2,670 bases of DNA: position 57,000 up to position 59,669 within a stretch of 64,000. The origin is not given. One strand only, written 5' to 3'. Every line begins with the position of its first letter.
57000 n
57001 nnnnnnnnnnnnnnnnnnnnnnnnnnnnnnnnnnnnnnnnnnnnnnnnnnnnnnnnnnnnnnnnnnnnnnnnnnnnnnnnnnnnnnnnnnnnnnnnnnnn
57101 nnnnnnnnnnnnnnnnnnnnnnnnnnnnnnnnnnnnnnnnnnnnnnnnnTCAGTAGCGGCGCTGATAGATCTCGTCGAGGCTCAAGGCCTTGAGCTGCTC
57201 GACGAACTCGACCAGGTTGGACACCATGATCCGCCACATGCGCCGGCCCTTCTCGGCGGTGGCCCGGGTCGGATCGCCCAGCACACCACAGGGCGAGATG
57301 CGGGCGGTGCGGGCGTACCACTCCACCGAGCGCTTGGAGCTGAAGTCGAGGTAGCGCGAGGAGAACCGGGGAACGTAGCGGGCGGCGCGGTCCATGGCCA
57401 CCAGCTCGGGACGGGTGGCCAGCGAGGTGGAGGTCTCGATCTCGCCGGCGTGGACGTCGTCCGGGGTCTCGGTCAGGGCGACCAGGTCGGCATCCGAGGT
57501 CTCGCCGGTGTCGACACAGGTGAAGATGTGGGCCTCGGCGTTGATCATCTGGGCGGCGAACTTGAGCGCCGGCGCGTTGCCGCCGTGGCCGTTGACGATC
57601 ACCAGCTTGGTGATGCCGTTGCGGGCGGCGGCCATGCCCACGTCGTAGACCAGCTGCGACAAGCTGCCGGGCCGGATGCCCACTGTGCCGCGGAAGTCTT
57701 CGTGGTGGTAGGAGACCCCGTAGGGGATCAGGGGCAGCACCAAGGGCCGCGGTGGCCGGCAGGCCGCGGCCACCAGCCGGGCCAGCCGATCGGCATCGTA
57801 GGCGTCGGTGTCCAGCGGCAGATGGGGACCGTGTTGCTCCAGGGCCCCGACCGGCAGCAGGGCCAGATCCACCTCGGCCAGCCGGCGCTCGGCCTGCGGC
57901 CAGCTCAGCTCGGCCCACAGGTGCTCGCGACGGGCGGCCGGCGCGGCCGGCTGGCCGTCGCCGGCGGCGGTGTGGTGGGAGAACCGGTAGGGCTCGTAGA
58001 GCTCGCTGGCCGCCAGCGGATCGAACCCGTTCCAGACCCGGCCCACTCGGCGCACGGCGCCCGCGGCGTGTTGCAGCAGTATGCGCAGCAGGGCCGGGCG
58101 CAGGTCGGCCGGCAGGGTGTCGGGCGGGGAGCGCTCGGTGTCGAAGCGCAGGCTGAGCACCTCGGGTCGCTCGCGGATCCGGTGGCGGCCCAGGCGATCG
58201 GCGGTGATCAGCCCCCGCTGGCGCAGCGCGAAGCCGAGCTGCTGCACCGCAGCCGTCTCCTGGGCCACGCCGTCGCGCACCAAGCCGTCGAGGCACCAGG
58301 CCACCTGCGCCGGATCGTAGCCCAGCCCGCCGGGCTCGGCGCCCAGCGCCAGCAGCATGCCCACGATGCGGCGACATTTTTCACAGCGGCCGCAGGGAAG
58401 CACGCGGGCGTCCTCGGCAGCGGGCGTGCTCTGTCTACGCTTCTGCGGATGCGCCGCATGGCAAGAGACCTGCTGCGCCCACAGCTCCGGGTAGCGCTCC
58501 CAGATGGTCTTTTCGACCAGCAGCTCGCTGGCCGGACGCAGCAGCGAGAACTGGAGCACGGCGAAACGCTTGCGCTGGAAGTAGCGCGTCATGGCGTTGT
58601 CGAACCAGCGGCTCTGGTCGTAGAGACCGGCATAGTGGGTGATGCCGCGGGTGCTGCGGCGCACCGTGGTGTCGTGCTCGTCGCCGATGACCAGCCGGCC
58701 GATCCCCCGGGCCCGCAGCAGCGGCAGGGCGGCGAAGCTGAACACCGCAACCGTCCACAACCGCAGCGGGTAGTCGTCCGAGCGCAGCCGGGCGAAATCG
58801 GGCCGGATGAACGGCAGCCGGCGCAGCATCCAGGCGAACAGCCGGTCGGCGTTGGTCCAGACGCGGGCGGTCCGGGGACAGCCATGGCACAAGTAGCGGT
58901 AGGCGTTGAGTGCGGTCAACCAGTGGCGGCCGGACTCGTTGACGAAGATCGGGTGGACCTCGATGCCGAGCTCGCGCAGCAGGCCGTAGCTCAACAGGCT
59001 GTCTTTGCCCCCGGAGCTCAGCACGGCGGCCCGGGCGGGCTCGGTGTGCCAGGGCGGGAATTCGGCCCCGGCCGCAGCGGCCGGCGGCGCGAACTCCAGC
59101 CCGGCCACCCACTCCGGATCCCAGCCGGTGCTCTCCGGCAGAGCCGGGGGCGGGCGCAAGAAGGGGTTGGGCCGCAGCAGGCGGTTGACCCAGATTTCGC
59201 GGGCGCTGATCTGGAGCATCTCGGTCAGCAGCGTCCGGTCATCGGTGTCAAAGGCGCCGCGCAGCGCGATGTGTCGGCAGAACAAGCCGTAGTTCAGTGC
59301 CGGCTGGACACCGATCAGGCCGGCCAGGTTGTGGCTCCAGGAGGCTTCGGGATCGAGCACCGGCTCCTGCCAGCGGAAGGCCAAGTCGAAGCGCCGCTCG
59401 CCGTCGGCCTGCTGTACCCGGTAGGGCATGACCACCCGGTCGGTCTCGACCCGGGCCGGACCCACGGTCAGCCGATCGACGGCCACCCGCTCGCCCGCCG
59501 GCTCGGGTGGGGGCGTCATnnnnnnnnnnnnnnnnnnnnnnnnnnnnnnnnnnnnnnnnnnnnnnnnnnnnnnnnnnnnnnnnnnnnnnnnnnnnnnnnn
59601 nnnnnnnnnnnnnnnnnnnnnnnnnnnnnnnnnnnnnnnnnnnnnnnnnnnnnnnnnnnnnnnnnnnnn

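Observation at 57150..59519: Unusual fusion: QueC-like PP-loop ATPase joined to a creatininase-family amidohydrolase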

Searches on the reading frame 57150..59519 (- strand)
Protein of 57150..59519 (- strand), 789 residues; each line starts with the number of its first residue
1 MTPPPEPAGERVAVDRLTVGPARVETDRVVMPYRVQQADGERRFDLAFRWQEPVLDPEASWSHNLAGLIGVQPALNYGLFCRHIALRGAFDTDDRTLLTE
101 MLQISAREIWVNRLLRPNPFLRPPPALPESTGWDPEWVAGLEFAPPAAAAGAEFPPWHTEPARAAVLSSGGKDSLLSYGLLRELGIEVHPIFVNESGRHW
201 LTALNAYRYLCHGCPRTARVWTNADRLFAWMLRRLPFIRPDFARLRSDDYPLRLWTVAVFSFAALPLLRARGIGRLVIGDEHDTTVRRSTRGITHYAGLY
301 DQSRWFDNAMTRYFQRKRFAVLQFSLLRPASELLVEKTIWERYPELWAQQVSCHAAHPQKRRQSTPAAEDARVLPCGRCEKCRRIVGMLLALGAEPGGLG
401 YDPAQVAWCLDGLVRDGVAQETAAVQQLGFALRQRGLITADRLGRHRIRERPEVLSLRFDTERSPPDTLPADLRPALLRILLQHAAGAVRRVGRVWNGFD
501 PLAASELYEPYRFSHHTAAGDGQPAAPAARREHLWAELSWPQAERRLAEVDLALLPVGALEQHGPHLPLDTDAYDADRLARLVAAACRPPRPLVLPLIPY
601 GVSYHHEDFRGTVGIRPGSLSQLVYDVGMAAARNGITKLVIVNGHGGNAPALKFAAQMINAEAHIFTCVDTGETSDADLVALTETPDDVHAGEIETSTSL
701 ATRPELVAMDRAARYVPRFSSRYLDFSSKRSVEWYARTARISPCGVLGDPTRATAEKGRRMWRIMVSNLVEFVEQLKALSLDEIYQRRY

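Call 5: search_protein_families(library=pfam, proteins=[window:57150-59519:-], max_evalue=0.01)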
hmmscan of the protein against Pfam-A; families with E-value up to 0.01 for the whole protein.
window:57150-59519:- (789 aa): 1 family
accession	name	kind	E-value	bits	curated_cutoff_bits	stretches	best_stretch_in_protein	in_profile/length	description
PF02633.19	Creatininase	-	1.1e-68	231.6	31.3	1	536-773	1-238/238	Creatinine amidohydrolase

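Call 6: search_protein_families(library=ncbifam, proteins=[window:57150-59519:-], max_evalue=0.01)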
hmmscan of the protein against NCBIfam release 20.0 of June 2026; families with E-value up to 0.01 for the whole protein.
window:57150-59519:- (789 aa): 5 families
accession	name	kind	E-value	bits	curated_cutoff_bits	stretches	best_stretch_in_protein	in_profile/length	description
TIGR03964.1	mycofact_creat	equivalog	3.3e-44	151.2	172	1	538-778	4-222/228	mycofactocin biosynthesis peptidyl-dipeptidase MftE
TIGR04448.1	creatininase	equivalog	1.2e-27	97.2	235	1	537-774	1-243/246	creatininase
NF041098.2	diketo_inos_hlase_IolN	equivalog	1.2e-17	64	245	1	537-776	11-265/307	3-dehydro-scyllo-inosose hydrolase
NF033501.0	ArfB_arch_rifla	equivalog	3.9e-05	23.5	180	1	560-657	26-118/219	2-amino-5-formylamino-6-ribosylaminopyrimidin-4(3H)-one 5'-monophosphate deformylase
NF041275.1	MurL_Xanthmoales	equivalog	0.00042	18.9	700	0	300-385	256-334/447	UDP-N-acetyl-alpha-D-muramoyl-L-alanyl-L-glutamate epimerase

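Call 8: find_homologous_proteins(query=window:57150-59519:-, max_evalue=0.001)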
Query window:57150-59519:- (789 aa): 2847 proteins with E <= 0.001 among 8000 candidates; the best 120 are listed.
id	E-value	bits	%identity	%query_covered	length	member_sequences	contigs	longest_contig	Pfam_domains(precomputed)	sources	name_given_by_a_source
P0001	0.0e+0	1823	100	100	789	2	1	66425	PF02633.20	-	-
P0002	0.0e+0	1106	64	98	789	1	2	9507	PF02633.20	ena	-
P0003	0.0e+0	1053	62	98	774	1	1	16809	PF02633.20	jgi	jgi:creatinine amidohydrolase/Fe(II)-dependent formamide hydrolase-like protein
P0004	0.0e+0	1049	60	98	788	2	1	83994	PF02633.20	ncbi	-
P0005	0.0e+0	1049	60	99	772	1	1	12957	PF02633.20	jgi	-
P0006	0.0e+0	1047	61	99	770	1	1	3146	PF02633.20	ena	-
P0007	0.0e+0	1046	60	99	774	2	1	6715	PF02633.20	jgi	jgi:creatinine amidohydrolase/Fe(II)-dependent formamide hydrolase-like protein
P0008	0.0e+0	1038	61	100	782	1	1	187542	PF02633.20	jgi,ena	-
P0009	0.0e+0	1038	62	98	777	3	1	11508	PF02633.20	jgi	jgi:creatinine amidohydrolase/Fe(II)-dependent formamide hydrolase-like protein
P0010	0.0e+0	1037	59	99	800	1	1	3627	PF02633.20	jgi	jgi:creatinine amidohydrolase/Fe(II)-dependent formamide hydrolase-like protein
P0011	0.0e+0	1037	60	99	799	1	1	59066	PF02633.20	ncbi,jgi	-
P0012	0.0e+0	1036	60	98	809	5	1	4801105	PF02633.20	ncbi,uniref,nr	ncbi:Creatininase [uncultured Desulfatiglans sp.]|uniref:Creatininase n=1 Tax=Uncultured Desulfatigl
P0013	0.0e+0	1035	61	99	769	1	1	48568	PF02633.20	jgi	jgi:creatinine amidohydrolase/Fe(II)-dependent formamide hydrolase-like protein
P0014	0.0e+0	1033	61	100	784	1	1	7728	PF02633.20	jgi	jgi:creatinine amidohydrolase/Fe(II)-dependent formamide hydrolase-like protein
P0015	0.0e+0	1032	60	99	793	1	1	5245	PF02633.20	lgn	-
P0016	0.0e+0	1030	60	100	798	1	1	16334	PF02633.20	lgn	-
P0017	0.0e+0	1030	60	98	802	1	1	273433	PF02633.20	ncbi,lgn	-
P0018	0.0e+0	1029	60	99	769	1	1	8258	PF02633.20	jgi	jgi:creatinine amidohydrolase/Fe(II)-dependent formamide hydrolase-like protein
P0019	0.0e+0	1029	61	98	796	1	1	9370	PF02633.20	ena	-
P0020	0.0e+0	1028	59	99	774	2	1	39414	PF02633.20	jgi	jgi:creatinine amidohydrolase/Fe(II)-dependent formamide hydrolase-like protein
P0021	0.0e+0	1028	58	99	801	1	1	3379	PF02633.20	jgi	jgi:creatinine amidohydrolase/Fe(II)-dependent formamide hydrolase-like protein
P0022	0.0e+0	1028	59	98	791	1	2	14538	PF02633.20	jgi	-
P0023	0.0e+0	1028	61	98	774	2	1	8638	PF02633.20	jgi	jgi:creatinine amidohydrolase/Fe(II)-dependent formamide hydrolase-like protein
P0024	0.0e+0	1027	59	100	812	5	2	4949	PF02633.20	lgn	-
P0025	0.0e+0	1026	60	99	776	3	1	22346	PF02633.20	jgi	-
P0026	0.0e+0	1026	61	98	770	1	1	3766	PF02633.20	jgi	jgi:creatinine amidohydrolase/Fe(II)-dependent formamide hydrolase-like protein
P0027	0.0e+0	1026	60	98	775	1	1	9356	PF02633.20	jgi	jgi:creatinine amidohydrolase/Fe(II)-dependent formamide hydrolase-like protein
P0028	0.0e+0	1026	58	99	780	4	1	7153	PF02633.20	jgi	jgi:creatinine amidohydrolase/Fe(II)-dependent formamide hydrolase-like protein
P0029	0.0e+0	1025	62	98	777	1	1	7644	PF02633.20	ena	-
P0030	0.0e+0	1025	60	98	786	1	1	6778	PF02633.20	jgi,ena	-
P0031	0.0e+0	1025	60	98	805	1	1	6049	PF02633.20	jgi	jgi:creatinine amidohydrolase/Fe(II)-dependent formamide hydrolase-like protein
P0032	0.0e+0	1024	58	100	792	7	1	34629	PF02633.20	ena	-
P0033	0.0e+0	1024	60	99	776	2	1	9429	PF02633.20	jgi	jgi:creatinine amidohydrolase/Fe(II)-dependent formamide hydrolase-like protein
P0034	0.0e+0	1024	62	98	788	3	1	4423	PF02633.20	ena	-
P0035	0.0e+0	1024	59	98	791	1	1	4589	PF02633.20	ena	-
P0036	0.0e+0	1023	58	99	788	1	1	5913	PF02633.20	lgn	-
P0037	0.0e+0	1023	60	98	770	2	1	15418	PF02633.20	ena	-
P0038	0.0e+0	1022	61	98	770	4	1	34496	PF02633.20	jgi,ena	-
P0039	0.0e+0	1022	60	98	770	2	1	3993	PF02633.20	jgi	-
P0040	0.0e+0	1022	60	99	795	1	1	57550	PF02633.20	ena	-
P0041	0.0e+0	1022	60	100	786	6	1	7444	PF02633.20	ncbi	-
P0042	0.0e+0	1022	59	98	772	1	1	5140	PF02633.20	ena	-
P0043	0.0e+0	1022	60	100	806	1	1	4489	PF02633.20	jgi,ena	-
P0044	0.0e+0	1022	59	98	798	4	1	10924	PF02633.20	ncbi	-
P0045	0.0e+0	1021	58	99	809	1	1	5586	PF02633.20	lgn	-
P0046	0.0e+0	1020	57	98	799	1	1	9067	PF02633.20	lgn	-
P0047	0.0e+0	1020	59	98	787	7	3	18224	PF02633.20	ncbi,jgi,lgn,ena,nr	ncbi:MAG TPA: creatininase family protein [Thermoguttaceae bacterium]|nr:creatininase family protein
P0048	0.0e+0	1020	61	100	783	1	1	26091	PF02633.20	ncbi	-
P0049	0.0e+0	1020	60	99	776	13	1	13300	PF02633.20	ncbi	-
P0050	0.0e+0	1020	60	100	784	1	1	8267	PF02633.20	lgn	-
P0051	0.0e+0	1020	60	98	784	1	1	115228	PF02633.20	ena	-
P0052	0.0e+0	1019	60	98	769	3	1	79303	PF02633.20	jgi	jgi:mycofactocin system creatininase family protein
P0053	0.0e+0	1019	60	99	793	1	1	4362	PF02633.20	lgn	-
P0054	0.0e+0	1019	58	98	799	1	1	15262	PF02633.20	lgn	-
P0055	0.0e+0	1019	61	99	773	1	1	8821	PF02633.20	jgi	jgi:creatinine amidohydrolase/Fe(II)-dependent formamide hydrolase-like protein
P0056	0.0e+0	1019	59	98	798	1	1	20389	PF02633.20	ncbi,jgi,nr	ncbi:MAG: creatininase family protein [Deltaproteobacteria bacterium]|nr:creatininase family protein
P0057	0.0e+0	1019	59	99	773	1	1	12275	PF02633.20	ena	-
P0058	0.0e+0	1019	61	99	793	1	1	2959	PF02633.20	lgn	-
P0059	0.0e+0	1018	58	98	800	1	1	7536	PF02633.20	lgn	-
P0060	0.0e+0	1018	59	98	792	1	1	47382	PF02633.20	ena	-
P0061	0.0e+0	1018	59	98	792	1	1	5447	PF02633.20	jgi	-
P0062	0.0e+0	1018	60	99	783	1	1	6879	PF02633.20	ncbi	-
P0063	0.0e+0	1017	59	98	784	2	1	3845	PF02633.20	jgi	-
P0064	0.0e+0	1017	59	99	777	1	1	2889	PF02633.20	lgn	-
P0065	0.0e+0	1017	57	100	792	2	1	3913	PF02633.20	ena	-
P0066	0.0e+0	1017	59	98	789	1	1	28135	PF02633.20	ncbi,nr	ncbi:MAG: creatininase family protein [Phycisphaerae bacterium]|nr:creatininase family protein [Phyc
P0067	0.0e+0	1017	59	99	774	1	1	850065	PF02633.20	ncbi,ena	-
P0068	0.0e+0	1017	61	98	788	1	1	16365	PF02633.20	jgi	jgi:creatinine amidohydrolase/Fe(II)-dependent formamide hydrolase-like protein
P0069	0.0e+0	1016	61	98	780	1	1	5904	PF02633.20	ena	-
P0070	0.0e+0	1016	59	100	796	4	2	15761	PF02633.20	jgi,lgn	-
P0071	0.0e+0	1016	57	100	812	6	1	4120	PF02633.20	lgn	-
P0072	0.0e+0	1016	59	98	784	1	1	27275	PF02633.20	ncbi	-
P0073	0.0e+0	1016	60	98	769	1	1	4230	PF02633.20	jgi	jgi:creatinine amidohydrolase/Fe(II)-dependent formamide hydrolase-like protein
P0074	0.0e+0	1016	60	98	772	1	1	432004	PF02633.20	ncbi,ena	-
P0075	0.0e+0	1016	59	100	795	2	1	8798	PF02633.20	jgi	jgi:creatinine amidohydrolase/Fe(II)-dependent formamide hydrolase-like protein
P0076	0.0e+0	1015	58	99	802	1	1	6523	PF02633.20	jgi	jgi:creatinine amidohydrolase/Fe(II)-dependent formamide hydrolase-like protein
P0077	0.0e+0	1015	60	98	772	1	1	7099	PF02633.20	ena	-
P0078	0.0e+0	1015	58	100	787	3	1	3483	PF02633.20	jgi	jgi:creatinine amidohydrolase/Fe(II)-dependent formamide hydrolase-like protein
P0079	0.0e+0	1015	60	98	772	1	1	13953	PF02633.20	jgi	jgi:creatinine amidohydrolase/Fe(II)-dependent formamide hydrolase-like protein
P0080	0.0e+0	1015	60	98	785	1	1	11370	PF02633.20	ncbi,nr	ncbi:MAG: creatininase family protein [Deltaproteobacteria bacterium]|nr:creatininase family protein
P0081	0.0e+0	1015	60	98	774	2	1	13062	PF02633.20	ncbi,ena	-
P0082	0.0e+0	1014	60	98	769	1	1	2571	PF02633.20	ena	-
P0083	0.0e+0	1014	59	98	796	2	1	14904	PF02633.20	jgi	jgi:creatinine amidohydrolase/Fe(II)-dependent formamide hydrolase-like protein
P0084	0.0e+0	1014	59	98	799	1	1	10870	PF02633.20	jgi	jgi:creatinine amidohydrolase/Fe(II)-dependent formamide hydrolase-like protein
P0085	0.0e+0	1014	60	98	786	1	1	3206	PF02633.20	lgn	-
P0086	0.0e+0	1014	61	99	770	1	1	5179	PF02633.20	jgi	jgi:creatinine amidohydrolase/Fe(II)-dependent formamide hydrolase-like protein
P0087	0.0e+0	1014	60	98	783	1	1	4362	PF02633.20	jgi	jgi:creatinine amidohydrolase/Fe(II)-dependent formamide hydrolase-like protein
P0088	0.0e+0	1013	60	98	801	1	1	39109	PF02633.20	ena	-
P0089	0.0e+0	1013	59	99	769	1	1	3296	PF02633.20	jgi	jgi:creatinine amidohydrolase/Fe(II)-dependent formamide hydrolase-like protein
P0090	0.0e+0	1013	59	99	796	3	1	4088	PF02633.20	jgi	-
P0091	0.0e+0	1013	58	99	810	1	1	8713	PF02633.20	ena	-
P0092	0.0e+0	1013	57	98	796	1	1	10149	PF02633.20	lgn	-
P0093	0.0e+0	1013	59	98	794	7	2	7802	PF02633.20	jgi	jgi:creatinine amidohydrolase/Fe(II)-dependent formamide hydrolase-like protein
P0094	0.0e+0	1013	59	98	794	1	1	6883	PF02633.20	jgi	jgi:creatinine amidohydrolase/Fe(II)-dependent formamide hydrolase-like protein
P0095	0.0e+0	1013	57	98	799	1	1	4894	PF02633.20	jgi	jgi:creatinine amidohydrolase/Fe(II)-dependent formamide hydrolase-like protein/7-cyano-7-deazaguani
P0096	0.0e+0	1013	60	98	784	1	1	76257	PF02633.20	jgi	jgi:creatinine amidohydrolase/Fe(II)-dependent formamide hydrolase-like protein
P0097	0.0e+0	1012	60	100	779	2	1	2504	PF02633.20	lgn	-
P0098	0.0e+0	1012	58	98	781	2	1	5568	PF02633.20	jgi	-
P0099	0.0e+0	1012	58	100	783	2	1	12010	PF02633.20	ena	-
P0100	0.0e+0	1012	60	100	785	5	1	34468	PF02633.20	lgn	-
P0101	0.0e+0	1012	59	98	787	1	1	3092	PF02633.20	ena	-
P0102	0.0e+0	1012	60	99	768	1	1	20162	PF02633.20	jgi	jgi:creatinine amidohydrolase/Fe(II)-dependent formamide hydrolase-like protein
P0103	0.0e+0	1012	58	99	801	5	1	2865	PF02633.20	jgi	jgi:creatinine amidohydrolase/Fe(II)-dependent formamide hydrolase-like protein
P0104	0.0e+0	1012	59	100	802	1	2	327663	PF02633.20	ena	-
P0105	0.0e+0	1012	58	100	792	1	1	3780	PF02633.20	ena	-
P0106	0.0e+0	1012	59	98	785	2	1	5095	PF02633.20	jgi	jgi:creatinine amidohydrolase/Fe(II)-dependent formamide hydrolase-like protein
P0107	0.0e+0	1011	59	100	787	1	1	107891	PF02633.20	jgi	-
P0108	0.0e+0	1011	58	98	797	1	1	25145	PF02633.20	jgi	jgi:creatinine amidohydrolase/Fe(II)-dependent formamide hydrolase-like protein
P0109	0.0e+0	1011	61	99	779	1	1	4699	PF02633.20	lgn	-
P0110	1.6e-298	1011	60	98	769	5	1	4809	PF02633.20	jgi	jgi:creatinine amidohydrolase/Fe(II)-dependent formamide hydrolase-like protein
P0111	1.7e-298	1010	58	98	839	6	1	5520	PF02633.20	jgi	-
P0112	1.8e-298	1010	59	98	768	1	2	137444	PF02633.20,PF19932.5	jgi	jgi:creatinine amidohydrolase/Fe(II)-dependent formamide hydrolase-like protein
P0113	2.0e-298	1010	58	100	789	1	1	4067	PF02633.20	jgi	jgi:creatinine amidohydrolase/Fe(II)-dependent formamide hydrolase-like protein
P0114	2.7e-298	1010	58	99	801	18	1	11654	PF02633.20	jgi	jgi:creatinine amidohydrolase/Fe(II)-dependent formamide hydrolase-like protein/7-cyano-7-deazaguani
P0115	2.9e-298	1010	60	98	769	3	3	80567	PF02633.20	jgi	jgi:mycofactocin system creatininase family protein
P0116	2.9e-298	1010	57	100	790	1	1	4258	PF02633.20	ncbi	-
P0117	3.1e-298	1010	56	100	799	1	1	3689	PF02633.20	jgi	-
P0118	3.4e-298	1009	59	98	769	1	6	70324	PF02633.20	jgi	jgi:mycofactocin system creatininase family protein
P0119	4.2e-298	1009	58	98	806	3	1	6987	PF02633.20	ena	-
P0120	4.2e-298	1009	57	98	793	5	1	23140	PF02633.20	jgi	jgi:creatinine amidohydrolase/Fe(II)-dependent formamide hydrolase-like protein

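Call 10: find_encoding_contigs(protein=P0012, flank=10000, max_places=2)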
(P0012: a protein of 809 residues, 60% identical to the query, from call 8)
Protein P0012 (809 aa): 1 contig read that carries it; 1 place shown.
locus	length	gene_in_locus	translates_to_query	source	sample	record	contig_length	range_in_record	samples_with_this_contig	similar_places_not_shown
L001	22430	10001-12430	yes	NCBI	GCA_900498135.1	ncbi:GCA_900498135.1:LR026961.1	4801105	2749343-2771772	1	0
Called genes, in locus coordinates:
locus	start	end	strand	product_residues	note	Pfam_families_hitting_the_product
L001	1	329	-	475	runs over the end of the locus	PF01171:ATP_bind_3, PF11734:TilS_C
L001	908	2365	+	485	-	PF02629:CoA_binding, PF13380:CoA_binding_2, PF13607:Succ_CoA_lig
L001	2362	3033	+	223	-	PF13549:ATP-grasp_5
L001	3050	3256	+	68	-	-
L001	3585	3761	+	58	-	-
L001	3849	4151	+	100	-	PF02922:CBM_48, PF16561:AMPK1_CBM, PF22058:X25_BaPul_like (faint)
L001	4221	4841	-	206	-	PF03692:CxxCxxCC (weak)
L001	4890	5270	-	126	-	-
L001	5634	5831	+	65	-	-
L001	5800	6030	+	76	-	-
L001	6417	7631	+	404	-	PF03600:CitMHS, PF02040:ArsB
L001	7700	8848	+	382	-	PF00291:PALP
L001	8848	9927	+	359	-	PF17396:DUF1611_N, PF07755:DUF1611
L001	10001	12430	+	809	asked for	PF02633:Creatininase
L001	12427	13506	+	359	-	PF02746:MR_MLE_N, PF13378:MR_MLE_C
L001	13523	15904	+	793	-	PF25392:MS_channel_TM1, PF21088:MS_channel_1st, PF00924:MS_channel_2nd, PF21082:MS_channel_3rd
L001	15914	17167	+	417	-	PF01590:GAF (weak), PF13185:GAF_2, PF13492:GAF_3 (weak), PF00512:HisKA (faint), PF02518:HATPase_c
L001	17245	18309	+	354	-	PF01544:CorA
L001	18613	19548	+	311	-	PF01435:Peptidase_M48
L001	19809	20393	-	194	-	-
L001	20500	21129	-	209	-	PF01590:GAF, PF13185:GAF_2, PF13492:GAF_3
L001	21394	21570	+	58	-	-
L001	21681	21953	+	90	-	-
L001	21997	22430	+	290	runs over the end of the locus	PF00158:Sigma54_activat, PF13191:AAA_16 (weak), PF00004:AAA, PF07724:AAA_2, PF07726:AAA_3 (faint), PF07728:AAA_5, PF13401:AAA_22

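Call 11: find_encoding_contigs(protein=P0067, flank=10000, max_places=2)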
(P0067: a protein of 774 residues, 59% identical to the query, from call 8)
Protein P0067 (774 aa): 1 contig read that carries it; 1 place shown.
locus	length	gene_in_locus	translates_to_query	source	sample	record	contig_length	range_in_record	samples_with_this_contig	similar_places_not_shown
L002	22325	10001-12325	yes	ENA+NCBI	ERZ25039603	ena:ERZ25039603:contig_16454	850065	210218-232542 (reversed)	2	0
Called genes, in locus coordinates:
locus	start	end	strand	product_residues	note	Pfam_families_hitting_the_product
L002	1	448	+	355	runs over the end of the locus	PF01544:CorA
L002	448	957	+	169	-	-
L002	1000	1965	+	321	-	PF00924:MS_channel_2nd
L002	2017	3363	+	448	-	PF01595:CNNM, PF00571:CBS (faint), PF03471:CorC_HlyC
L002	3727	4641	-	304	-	PF02955:GSH-S_ATP, PF08443:RimK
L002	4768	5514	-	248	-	PF08014:MATCAP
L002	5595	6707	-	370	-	-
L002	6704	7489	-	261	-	PF05013:FGase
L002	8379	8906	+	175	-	PF00291:PALP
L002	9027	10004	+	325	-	PF17396:DUF1611_N, PF07755:DUF1611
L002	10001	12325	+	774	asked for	PF02633:Creatininase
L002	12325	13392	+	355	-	PF02746:MR_MLE_N, PF13378:MR_MLE_C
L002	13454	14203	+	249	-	PF13489:Methyltransf_23 (weak)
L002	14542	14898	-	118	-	PF13646:HEAT_2 (weak)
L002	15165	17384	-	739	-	PF03030:H_PPase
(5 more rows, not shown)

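Call 13: find_encoding_contigs(protein=P0074, flank=10000, max_places=2)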
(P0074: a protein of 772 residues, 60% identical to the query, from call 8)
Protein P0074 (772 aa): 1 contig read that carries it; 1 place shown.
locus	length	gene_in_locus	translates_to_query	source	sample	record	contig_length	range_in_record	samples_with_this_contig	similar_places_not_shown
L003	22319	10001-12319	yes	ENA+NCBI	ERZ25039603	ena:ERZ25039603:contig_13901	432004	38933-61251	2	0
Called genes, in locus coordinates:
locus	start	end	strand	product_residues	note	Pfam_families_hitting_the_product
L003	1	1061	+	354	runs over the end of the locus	PF01544:CorA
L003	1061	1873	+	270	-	PF04254:DUF432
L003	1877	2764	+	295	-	PF21088:MS_channel_1st (weak), PF00924:MS_channel_2nd, PF21082:MS_channel_3rd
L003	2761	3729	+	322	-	PF00924:MS_channel_2nd, PF21082:MS_channel_3rd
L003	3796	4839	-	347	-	PF02951:GSH-S_N, PF02955:GSH-S_ATP, PF08443:RimK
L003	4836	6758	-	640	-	PF08014:MATCAP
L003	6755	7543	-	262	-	PF05013:FGase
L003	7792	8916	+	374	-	PF00291:PALP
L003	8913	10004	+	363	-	PF17396:DUF1611_N, PF07755:DUF1611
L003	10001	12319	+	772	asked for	PF02633:Creatininase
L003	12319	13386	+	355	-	PF02746:MR_MLE_N, PF13378:MR_MLE_C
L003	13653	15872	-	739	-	PF03030:H_PPase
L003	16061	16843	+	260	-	PF10028:DUF2270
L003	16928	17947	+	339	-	PF13187:Fer4_9 (faint), PF13534:Fer4_17 (faint), PF13746:Fer4_18 (faint), PF13237:Fer4_10 (weak), PF17179:Fer4_22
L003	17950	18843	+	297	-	PF00970:FAD_binding_6 (weak), PF00175:NAD_binding_1, PF10418:DHODB_Fe-S_bind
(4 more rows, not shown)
